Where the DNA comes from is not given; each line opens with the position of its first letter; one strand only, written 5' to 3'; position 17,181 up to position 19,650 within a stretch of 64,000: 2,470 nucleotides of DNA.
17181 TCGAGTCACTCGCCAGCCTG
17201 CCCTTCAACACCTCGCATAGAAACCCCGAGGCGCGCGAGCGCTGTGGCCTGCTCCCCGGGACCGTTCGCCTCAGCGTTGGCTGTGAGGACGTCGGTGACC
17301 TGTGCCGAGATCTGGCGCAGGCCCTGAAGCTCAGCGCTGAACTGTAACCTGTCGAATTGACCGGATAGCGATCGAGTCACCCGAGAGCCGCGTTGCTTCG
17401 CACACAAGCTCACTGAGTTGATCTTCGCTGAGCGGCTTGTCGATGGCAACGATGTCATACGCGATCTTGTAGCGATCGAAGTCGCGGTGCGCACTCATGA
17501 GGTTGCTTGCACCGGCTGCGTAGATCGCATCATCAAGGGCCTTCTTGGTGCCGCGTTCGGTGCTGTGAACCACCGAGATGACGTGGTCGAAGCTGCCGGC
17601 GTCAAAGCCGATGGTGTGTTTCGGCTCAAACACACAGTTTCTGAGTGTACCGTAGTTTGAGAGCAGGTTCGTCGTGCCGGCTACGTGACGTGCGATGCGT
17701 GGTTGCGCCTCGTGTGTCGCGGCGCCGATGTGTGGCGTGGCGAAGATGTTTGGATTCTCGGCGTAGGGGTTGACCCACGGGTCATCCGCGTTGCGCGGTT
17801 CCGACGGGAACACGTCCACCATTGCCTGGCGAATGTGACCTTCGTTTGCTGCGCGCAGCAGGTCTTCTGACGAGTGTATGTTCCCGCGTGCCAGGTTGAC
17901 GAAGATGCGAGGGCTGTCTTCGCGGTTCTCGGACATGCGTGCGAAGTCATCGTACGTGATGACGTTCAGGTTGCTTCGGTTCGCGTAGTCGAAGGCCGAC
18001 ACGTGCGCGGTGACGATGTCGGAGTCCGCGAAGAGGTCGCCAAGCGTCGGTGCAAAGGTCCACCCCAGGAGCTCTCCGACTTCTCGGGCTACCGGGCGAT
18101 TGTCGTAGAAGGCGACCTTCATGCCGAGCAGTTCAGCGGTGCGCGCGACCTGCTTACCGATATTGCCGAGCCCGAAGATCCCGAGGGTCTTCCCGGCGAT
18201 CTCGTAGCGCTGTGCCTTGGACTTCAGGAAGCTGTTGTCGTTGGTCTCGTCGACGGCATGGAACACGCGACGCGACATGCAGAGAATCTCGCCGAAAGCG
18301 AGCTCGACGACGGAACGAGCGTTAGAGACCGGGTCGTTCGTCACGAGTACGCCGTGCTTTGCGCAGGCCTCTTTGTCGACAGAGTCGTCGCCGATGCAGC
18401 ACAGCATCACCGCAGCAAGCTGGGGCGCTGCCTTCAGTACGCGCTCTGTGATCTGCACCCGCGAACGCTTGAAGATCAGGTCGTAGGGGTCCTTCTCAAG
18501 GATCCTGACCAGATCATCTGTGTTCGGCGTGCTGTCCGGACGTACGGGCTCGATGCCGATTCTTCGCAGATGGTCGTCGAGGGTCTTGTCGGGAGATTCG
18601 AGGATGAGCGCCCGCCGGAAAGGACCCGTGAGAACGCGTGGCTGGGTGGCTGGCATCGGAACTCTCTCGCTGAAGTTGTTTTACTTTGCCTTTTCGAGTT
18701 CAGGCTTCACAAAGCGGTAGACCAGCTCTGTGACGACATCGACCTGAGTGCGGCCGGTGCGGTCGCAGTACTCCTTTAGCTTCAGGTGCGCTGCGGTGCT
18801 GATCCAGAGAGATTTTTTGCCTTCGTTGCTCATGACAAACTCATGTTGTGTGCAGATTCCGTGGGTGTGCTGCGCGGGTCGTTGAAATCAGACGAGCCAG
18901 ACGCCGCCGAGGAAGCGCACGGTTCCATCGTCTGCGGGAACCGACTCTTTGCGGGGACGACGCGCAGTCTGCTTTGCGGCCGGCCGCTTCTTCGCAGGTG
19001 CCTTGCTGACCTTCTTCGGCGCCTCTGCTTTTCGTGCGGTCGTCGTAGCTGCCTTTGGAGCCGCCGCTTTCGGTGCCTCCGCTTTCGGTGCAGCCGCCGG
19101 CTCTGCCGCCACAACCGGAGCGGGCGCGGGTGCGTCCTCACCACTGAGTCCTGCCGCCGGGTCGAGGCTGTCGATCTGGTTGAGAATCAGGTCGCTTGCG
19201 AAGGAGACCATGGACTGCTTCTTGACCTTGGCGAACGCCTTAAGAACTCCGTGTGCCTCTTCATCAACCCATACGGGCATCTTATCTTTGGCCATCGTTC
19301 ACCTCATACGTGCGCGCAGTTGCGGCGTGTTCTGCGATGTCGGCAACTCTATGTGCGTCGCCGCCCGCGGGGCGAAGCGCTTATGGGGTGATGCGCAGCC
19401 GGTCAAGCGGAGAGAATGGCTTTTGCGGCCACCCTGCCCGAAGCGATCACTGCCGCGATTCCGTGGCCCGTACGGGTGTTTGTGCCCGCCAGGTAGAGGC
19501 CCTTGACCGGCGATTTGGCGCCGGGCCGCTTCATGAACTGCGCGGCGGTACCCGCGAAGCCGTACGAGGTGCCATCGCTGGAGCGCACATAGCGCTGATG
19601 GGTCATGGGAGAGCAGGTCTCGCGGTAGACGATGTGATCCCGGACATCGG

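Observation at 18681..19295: Tandem paralogous mini ribbon-helix-helix-like genes, one unannotated at 50 aa and one with a histone-H1-like tail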

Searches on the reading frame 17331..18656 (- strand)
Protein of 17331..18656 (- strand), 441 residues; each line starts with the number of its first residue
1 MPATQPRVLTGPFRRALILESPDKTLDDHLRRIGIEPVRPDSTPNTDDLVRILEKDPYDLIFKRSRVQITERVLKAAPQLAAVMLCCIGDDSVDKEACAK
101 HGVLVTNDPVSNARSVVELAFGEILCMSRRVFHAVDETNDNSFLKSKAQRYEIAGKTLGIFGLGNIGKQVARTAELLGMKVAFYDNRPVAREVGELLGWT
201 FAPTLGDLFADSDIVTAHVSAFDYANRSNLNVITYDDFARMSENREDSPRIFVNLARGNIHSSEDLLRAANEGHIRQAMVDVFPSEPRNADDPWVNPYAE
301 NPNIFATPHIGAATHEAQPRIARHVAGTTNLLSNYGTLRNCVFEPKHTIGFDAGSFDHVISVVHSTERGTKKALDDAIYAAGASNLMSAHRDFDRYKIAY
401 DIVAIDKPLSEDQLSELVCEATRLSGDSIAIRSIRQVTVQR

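Call 3: search_protein_families(library=pfam, proteins=[window:17331-18656:-], max_evalue=1)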
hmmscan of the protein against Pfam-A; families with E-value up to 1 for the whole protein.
window:17331-18656:- (441 aa): 8 families
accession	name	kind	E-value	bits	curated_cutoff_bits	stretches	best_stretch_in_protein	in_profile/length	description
PF02826.25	2-Hacid_dh_C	-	4e-37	127.7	25.1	1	123-311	3-178/178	D-isomer specific 2-hydroxyacid dehydrogenase, NAD binding domain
PF00389.36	2-Hacid_dh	-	5.4e-20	71.9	24.6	1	40-342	25-133/134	D-isomer specific 2-hydroxyacid dehydrogenase, catalytic domain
PF13478.12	XdhC_C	-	0.0038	18.2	29.7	1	158-193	1-36/125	XdhC Rossmann domain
PF03446.21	NAD_binding_2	-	0.0065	16.9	21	1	158-222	2-66/161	NAD binding domain of 6-phosphogluconate dehydrogenase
PF00670.27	AdoHcyase_NAD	-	0.022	15.3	27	1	151-243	19-102/162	S-adenosyl-L-homocysteine hydrolase, NAD binding domain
PF01262.27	AlaDh_PNT_C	-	0.15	11.9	23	1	160-202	33-76/214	Alanine dehydrogenase/PNT, C-terminal domain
PF22660.2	RS_preATP-grasp-like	-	0.17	12.7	27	1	156-193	2-41/98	Ribonucleotide synthetase preATP-grasp domain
PF23397.1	DUF7104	-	0.2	12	26.1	1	65-77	8-20/31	Domain of unknown function (DUF7104)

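Call 28: search_protein_families(library=ncbifam, proteins=[window:17331-18656:-], max_evalue=0.1)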
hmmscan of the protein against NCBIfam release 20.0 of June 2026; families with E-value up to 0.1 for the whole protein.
window:17331-18656:- (441 aa): 25 families
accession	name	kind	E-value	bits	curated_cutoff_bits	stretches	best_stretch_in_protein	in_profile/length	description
NF008759.0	PRK11790.1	equivalog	6.4e-70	235.9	404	1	15-417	13-397/410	phosphoglycerate dehydrogenase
TIGR01327.1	PGDH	equivalog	2.8e-55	188.1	454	1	43-345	28-313/525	phosphoglycerate dehydrogenase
NF009714.1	PRK13243.1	equivalog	1.2e-36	126.7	455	1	68-327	56-307/332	glyoxylate reductase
NF006263.0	PRK08410.1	equivalog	1.7e-30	106.5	389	1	64-326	48-300/311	D-2-hydroxyacid dehydrogenase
NF005750.0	PRK07574.1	equivalog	2.6e-29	102.4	329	1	70-335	105-356/386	NAD-dependent formate dehydrogenase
NF005069.0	PRK06487.1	equivalog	5.8e-29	101.1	448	1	65-329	55-307/320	2-hydroxyacid dehydrogenase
NF011938.0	PRK15409.1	equivalog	1.2e-25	90.2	492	1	65-333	52-307/324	glyoxylate/hydroxypyruvate reductase GhrB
NF041369.1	Dhydh_Halo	equivalog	2.5e-25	89.4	400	1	89-342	65-304/305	D-2-hydroxyacid dehydrogenase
NF005387.0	PRK06932.1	equivalog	3.5e-24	85.4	492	1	63-317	49-294/314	2-hydroxyacid dehydrogenase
NF001309.0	PRK00257.1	equivalog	7.3e-22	77.8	434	1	59-323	39-268/379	4-phosphoerythronate dehydrogenase PdxB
NF006374.0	PRK08605.1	subfamily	2.5e-15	56.4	356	1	87-318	77-307/332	D-lactate dehydrogenase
NF005027.0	PRK06436.1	equivalog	1.4e-13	50.7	261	1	89-313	59-259/303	2-hydroxyacid dehydrogenase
NF009127.0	PRK12480.1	equivalog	4.8e-13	48.8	579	1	88-317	78-304/330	D-lactate dehydrogenase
NF011966.0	PRK15438.1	equivalog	8.5e-13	48.1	687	1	58-320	38-265/378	4-phosphoerythronate dehydrogenase PdxB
NF000492.1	vanH_gen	exception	1e-11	44.5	540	1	84-286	71-255/312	D-lactate dehydrogenase VanH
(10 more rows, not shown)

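Call 65: search_protein_families(library=padloc, proteins=[window:17331-18656:-], max_evalue=0.1)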
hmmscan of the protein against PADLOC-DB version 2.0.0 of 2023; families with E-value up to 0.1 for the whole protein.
window:17331-18656:- (441 aa): 0 families

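Call 67: search_solved_structures(query=window:17331-18656:-, max_evalue=1e-20)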
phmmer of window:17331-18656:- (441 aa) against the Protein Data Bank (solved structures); distinct sequences matched with E-value up to 1e-20: 43.
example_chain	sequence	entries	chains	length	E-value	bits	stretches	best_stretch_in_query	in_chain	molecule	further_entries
27ws_A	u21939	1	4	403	2.3e-46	161.8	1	16-415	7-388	D-3-phosphoglycerate dehydrogenase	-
1psd_A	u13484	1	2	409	3.4e-45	157.9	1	51-405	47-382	D-3-PHOSPHOGLYCERATE DEHYDROGENASE (PHOSPHOGLYCERATE DEHYDROGENASE)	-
1yba_A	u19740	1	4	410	3.4e-45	157.9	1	51-405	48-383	D-3-phosphoglycerate dehydrogenase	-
2p9c_A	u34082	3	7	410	1.9e-44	155.4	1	51-405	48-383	D-3-phosphoglycerate dehydrogenase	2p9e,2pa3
1sc6_A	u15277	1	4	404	6.1e-44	153.7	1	54-405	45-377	D-3-phosphoglycerate dehydrogenase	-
2p9g_A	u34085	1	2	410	9.5e-44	153.1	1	51-402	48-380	D-3-phosphoglycerate dehydrogenase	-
3k5p_A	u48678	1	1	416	1.9e-43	152.1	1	16-337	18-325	D-3-phosphoglycerate dehydrogenase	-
1wwk_A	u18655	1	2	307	2e-41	145.4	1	30-326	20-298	phosphoglycerate dehydrogenase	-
8pin_A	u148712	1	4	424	1.4e-39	139.4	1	17-381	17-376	D-3-phosphoglycerate dehydrogenase 2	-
8pio_F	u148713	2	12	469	1.8e-39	139.1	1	17-380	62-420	phosphoglycerate dehydrogenase | D-3-phosphoglycerate dehydrogenase 2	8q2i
8pir_F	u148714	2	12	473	1.8e-39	139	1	17-380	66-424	phosphoglycerate dehydrogenase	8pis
6plf_A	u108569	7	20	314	2.7e-34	122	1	13-326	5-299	D-3-phosphoglycerate dehydrogenase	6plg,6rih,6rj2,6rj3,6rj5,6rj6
7cvp_A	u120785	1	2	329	2.9e-34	121.9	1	13-326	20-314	D-3-phosphoglycerate dehydrogenase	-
6cwa_A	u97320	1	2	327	2.9e-34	121.9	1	13-326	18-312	D-3-phosphoglycerate dehydrogenase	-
7dkm_A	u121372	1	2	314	3e-34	121.8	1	14-326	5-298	D-3-phosphoglycerate dehydrogenase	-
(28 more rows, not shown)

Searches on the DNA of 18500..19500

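Call 75: search_rna_families(source=window, start=18500, end=19500, threshold=evalue, max_evalue=1)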
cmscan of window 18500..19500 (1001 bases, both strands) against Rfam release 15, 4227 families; matches with E-value up to 1: 1.
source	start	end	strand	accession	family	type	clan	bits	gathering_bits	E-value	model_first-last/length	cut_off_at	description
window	19155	19259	+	RF00183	G-CSF_SLDE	Cis-reg;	-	18.6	45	0.9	1-96/96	no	G-CSF factor stem-loop destabilising element (SLDE)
